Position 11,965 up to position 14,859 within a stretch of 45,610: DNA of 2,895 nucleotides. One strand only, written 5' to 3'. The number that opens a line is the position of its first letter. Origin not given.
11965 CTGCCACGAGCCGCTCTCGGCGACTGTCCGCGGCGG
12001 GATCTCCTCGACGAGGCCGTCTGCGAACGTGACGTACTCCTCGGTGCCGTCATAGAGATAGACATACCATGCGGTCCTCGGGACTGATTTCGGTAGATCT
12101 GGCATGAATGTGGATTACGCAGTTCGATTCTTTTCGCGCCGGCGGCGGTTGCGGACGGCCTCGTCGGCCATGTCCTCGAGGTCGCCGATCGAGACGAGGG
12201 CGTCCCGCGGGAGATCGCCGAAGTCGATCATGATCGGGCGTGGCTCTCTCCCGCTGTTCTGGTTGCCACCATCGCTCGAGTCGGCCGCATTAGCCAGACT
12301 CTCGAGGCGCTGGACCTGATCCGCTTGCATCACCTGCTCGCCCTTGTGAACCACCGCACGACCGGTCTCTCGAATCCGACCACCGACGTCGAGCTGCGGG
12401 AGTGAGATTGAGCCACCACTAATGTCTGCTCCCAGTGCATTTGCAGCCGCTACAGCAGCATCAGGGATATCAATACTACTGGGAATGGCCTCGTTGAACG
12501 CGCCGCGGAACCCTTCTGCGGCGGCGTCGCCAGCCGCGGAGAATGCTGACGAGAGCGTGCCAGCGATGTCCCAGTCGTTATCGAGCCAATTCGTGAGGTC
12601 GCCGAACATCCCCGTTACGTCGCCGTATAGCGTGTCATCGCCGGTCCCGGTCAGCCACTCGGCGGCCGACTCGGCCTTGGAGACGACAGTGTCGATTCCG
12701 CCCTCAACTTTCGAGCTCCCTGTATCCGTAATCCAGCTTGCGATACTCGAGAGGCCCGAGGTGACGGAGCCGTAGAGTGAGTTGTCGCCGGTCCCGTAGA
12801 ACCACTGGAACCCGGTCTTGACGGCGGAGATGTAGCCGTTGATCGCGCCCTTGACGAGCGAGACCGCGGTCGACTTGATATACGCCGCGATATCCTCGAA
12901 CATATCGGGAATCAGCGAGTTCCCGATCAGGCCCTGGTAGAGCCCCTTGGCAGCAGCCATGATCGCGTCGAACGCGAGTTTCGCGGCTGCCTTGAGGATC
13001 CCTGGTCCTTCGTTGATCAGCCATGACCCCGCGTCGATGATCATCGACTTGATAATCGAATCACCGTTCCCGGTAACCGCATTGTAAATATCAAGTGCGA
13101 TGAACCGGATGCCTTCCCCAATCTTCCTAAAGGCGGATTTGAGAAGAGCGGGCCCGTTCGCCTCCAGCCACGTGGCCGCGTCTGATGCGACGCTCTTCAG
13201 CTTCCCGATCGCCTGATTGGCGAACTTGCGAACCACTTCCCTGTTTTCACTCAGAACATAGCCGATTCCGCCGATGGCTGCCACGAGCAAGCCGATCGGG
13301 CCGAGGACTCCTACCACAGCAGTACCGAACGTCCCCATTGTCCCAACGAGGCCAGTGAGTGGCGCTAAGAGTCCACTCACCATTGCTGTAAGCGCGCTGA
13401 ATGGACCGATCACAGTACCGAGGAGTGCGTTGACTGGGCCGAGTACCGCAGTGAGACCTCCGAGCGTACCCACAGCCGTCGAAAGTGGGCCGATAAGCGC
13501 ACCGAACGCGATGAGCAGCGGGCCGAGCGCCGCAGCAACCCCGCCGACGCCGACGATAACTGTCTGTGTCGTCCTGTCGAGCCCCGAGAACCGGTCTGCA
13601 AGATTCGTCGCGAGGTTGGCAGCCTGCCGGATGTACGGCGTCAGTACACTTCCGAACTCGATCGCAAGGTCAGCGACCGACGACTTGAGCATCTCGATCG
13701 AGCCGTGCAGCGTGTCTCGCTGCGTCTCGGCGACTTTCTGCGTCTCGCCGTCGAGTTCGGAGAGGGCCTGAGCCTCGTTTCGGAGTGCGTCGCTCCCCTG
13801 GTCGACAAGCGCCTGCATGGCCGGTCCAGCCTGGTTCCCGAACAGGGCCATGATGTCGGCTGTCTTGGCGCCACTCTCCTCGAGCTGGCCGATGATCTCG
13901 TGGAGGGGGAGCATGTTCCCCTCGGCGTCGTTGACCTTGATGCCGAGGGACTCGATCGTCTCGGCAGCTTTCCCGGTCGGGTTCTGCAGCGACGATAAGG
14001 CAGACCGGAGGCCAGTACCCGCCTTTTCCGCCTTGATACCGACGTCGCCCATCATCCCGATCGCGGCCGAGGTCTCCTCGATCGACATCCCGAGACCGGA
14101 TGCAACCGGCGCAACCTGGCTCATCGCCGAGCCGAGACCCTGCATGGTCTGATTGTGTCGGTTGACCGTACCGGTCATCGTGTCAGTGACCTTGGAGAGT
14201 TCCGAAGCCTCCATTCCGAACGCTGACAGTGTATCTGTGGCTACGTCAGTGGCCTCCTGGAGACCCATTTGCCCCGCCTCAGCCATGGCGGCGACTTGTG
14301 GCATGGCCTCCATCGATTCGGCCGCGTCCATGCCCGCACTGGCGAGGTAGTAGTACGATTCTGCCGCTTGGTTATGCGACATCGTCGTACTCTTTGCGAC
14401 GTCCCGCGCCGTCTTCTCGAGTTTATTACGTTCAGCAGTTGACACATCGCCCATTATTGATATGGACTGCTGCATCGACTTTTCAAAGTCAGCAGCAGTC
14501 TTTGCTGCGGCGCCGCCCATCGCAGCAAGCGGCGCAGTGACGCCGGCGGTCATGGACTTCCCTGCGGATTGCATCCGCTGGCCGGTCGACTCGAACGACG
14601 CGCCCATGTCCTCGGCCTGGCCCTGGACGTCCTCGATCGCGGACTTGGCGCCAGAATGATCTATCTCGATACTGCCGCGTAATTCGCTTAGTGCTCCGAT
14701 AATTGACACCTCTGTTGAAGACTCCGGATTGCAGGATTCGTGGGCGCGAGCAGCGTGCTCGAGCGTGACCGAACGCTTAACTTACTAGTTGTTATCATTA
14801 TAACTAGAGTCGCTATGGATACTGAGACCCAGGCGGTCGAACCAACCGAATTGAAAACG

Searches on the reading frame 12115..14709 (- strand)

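Call 74: search_protein_families(library=pfam, proteins=[window:12115-14709:-], max_evalue=0.001)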
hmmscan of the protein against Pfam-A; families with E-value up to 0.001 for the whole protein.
window:12115-14709:- (864 aa): 2 families
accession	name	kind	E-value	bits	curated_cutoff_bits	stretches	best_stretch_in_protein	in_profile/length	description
PF10145.14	PhageMin_Tail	-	3.6e-47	161.3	33.2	1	98-283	1-187/201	Phage-related minor tail protein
PF07442.16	Ponericin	-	0.00028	21.3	25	0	560-579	9-28/29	Ponericin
